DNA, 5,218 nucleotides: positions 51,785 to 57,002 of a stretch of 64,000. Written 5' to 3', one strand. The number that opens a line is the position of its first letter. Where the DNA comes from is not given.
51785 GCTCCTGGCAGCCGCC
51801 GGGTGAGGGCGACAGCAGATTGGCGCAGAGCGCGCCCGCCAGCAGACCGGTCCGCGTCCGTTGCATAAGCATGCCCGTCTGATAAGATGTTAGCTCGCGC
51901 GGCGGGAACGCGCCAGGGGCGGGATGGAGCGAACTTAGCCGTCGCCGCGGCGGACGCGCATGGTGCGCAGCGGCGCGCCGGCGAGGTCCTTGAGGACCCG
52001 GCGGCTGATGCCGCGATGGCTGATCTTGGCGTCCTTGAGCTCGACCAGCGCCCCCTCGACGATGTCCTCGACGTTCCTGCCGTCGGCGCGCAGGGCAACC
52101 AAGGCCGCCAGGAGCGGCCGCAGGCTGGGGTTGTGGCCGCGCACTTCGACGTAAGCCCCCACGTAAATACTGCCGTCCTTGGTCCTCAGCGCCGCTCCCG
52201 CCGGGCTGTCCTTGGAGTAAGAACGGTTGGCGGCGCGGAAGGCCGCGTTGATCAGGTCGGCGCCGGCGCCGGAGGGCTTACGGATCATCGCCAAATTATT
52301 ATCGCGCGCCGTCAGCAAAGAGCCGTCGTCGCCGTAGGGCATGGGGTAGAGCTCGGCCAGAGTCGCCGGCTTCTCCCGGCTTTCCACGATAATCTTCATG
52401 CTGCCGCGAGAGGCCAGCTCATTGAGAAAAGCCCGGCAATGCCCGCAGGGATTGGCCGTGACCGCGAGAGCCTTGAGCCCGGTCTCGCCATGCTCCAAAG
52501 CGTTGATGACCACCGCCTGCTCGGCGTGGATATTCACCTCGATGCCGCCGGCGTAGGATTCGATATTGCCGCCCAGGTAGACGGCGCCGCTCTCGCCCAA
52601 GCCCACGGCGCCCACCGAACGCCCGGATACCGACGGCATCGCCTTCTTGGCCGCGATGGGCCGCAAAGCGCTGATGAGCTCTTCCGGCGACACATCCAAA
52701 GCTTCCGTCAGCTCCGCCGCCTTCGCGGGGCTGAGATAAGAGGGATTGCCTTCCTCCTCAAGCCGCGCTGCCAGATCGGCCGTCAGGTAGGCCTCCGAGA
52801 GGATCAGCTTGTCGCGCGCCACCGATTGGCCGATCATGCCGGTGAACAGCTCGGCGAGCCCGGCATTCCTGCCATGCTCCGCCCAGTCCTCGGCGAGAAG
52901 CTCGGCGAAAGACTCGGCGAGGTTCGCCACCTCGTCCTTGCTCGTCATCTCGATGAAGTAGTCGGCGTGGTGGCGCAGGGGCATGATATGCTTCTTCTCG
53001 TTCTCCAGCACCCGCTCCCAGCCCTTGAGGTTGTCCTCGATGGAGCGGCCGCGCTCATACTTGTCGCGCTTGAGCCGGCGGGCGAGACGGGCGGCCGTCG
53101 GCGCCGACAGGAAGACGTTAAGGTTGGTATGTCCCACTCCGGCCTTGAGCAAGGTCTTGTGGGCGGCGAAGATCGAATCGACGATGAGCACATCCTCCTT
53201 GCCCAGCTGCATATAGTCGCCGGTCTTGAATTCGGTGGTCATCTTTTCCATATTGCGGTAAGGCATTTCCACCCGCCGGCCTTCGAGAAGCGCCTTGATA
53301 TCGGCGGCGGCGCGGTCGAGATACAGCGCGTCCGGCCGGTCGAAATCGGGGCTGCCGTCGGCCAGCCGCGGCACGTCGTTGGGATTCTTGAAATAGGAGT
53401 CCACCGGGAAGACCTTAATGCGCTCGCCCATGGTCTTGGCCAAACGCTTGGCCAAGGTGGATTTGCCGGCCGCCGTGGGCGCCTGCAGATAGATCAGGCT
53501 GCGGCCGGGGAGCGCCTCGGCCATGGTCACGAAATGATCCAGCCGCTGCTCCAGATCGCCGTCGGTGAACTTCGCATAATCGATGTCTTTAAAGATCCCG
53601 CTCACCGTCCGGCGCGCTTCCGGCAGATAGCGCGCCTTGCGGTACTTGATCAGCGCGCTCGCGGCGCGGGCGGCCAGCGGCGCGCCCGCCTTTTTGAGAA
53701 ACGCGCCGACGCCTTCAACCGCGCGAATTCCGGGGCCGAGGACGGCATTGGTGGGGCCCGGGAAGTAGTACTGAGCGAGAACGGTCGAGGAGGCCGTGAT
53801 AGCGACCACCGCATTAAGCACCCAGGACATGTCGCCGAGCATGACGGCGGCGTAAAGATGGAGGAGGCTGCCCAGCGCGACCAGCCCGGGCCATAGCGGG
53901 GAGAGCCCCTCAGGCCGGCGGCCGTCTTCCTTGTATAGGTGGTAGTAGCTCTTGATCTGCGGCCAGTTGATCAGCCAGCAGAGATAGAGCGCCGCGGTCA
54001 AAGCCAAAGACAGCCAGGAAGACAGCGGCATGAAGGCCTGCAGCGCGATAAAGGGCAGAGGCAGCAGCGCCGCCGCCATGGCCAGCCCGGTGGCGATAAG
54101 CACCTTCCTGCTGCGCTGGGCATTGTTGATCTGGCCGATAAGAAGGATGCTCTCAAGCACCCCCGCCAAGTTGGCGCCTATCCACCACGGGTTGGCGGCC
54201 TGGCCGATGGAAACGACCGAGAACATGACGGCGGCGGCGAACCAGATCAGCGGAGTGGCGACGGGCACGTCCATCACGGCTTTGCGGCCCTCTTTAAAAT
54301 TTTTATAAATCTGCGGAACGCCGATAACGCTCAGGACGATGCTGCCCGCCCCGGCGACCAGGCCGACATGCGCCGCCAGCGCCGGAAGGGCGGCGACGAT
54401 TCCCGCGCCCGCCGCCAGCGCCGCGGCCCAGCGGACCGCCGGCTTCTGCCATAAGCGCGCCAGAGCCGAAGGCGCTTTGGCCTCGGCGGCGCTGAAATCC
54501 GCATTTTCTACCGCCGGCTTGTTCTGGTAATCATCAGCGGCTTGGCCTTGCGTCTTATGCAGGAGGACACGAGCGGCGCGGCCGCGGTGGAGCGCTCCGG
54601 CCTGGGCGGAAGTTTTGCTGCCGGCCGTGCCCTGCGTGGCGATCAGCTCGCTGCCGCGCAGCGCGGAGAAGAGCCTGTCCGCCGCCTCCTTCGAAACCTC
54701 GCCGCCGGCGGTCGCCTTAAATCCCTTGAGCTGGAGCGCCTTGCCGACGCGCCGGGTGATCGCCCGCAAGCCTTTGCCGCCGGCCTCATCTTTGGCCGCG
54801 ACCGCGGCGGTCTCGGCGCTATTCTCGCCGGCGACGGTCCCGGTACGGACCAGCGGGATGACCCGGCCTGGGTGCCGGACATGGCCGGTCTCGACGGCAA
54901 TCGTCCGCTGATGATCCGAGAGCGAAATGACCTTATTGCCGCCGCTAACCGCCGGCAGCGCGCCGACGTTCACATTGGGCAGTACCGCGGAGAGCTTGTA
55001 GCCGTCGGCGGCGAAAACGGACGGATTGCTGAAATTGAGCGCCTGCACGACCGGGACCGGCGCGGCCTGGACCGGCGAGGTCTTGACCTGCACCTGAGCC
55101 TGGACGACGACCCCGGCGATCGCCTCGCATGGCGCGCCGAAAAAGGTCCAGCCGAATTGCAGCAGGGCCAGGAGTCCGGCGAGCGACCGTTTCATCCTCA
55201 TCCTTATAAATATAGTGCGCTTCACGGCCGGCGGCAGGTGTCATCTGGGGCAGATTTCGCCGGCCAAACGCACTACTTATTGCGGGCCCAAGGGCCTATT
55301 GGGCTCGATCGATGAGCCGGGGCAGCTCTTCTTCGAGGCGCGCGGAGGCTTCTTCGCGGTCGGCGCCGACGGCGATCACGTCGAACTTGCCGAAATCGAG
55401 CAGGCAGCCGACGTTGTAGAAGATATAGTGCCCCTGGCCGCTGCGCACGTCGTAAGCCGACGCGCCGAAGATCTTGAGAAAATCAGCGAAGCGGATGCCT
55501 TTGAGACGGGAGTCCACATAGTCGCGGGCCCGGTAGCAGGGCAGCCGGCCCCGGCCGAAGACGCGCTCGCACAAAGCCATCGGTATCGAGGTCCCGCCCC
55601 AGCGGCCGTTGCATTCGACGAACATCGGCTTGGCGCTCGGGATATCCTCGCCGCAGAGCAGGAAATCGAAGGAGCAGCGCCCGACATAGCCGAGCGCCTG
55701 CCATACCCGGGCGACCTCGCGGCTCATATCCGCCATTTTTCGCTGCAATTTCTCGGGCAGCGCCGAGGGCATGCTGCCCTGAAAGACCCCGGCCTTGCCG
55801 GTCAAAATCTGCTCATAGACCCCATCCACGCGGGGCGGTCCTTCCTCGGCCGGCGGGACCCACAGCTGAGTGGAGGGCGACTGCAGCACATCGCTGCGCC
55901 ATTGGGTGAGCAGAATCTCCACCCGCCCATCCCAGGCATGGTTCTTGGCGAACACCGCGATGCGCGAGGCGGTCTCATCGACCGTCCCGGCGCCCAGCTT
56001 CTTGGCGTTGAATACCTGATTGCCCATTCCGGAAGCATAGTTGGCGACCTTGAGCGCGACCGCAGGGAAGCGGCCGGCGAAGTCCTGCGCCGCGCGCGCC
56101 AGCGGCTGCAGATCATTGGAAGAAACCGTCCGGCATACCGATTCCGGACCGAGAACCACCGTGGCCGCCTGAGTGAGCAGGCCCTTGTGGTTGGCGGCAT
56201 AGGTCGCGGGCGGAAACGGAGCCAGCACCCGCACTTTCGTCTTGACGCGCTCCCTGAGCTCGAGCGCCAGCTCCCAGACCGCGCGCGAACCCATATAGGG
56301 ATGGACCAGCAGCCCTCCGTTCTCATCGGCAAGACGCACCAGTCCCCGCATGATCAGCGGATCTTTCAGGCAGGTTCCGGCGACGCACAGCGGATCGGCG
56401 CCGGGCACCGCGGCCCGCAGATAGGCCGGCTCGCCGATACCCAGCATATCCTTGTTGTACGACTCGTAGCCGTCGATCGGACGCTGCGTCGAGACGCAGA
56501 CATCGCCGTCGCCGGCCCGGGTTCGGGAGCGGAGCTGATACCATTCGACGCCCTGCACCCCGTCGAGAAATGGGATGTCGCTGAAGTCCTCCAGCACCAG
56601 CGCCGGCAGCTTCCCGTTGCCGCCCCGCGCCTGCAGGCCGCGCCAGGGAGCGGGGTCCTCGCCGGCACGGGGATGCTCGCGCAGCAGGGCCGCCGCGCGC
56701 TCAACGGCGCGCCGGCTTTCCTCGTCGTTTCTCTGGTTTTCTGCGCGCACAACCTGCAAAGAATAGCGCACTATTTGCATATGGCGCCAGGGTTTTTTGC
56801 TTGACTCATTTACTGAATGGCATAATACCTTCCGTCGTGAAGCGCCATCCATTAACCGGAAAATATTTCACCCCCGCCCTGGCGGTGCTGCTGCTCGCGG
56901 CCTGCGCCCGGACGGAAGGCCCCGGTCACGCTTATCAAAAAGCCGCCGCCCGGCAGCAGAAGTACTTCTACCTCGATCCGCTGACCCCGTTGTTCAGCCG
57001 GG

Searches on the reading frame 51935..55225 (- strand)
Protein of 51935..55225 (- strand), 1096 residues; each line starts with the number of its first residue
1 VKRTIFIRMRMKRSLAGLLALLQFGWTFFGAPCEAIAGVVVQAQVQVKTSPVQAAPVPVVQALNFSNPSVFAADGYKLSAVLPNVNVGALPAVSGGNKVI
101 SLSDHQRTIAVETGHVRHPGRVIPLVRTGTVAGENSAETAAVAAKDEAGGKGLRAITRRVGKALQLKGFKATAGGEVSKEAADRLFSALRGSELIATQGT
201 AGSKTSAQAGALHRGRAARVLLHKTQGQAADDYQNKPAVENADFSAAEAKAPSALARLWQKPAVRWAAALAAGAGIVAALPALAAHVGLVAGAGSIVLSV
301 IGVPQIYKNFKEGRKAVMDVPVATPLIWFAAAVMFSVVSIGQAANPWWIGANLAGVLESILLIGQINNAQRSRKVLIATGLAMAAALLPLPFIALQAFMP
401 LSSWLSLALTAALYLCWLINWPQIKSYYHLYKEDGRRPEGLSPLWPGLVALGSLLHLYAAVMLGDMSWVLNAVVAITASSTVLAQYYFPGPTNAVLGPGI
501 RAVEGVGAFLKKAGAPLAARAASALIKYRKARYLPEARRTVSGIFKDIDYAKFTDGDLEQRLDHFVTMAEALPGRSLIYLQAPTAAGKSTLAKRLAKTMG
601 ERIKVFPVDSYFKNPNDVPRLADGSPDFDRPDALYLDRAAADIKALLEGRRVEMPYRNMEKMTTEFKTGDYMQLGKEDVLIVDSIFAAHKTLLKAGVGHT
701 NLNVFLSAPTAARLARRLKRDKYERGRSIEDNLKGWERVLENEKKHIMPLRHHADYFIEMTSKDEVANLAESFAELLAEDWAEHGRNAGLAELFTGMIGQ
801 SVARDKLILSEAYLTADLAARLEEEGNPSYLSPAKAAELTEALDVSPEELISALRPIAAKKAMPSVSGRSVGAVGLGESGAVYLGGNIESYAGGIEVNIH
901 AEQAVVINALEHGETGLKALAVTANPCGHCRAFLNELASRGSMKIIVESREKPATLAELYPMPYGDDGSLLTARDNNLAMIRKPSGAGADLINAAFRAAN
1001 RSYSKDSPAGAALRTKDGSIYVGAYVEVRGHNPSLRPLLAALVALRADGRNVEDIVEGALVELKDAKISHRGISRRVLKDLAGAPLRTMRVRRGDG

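Call 36: search_protein_families(library=pfam, proteins=[window:51935-55225:-], max_evalue=0.000001)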
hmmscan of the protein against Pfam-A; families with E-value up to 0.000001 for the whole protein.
window:51935-55225:- (1096 aa): 3 families
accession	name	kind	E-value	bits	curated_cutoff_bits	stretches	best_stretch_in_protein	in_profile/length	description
PF08211.18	dCMP_cyt_deam_2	-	2.5e-23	83.2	25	1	967-1073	17-128/130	Cytidine and deoxycytidylate deaminase zinc-binding region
PF00485.24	PRK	-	1.9e-15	57.6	22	1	578-766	2-195/196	Phosphoribulokinase / Uridine kinase family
PF00383.29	dCMP_cyt_deam_1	-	2.1e-11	44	25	1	858-938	14-94/102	Cytidine and deoxycytidylate deaminase zinc-binding region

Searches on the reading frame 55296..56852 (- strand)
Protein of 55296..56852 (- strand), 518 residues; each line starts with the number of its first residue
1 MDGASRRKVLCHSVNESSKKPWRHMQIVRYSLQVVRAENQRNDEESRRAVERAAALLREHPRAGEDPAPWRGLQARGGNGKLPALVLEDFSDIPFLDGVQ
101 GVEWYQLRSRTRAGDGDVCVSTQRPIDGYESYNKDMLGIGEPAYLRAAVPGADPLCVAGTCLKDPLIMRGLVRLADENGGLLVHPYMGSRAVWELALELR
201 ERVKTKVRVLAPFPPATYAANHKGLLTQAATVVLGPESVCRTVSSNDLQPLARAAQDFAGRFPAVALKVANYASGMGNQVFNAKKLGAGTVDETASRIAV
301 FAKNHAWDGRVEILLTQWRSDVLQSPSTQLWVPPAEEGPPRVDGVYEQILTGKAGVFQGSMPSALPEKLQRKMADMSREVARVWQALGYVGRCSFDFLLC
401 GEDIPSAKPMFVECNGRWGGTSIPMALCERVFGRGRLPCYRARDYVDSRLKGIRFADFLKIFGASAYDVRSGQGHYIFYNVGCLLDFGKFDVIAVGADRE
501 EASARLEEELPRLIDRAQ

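Call 36: search_protein_families(library=pfam, proteins=[window:55296-56852:-], max_evalue=0.000001)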
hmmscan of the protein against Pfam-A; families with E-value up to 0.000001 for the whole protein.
window:55296-56852:- (518 aa): 1 family
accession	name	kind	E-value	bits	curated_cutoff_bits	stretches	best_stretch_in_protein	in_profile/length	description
PF18604.6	PreAtp-grasp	-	5.1e-10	40.2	27.5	1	113-199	8-92/94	Pre ATP-grasp domain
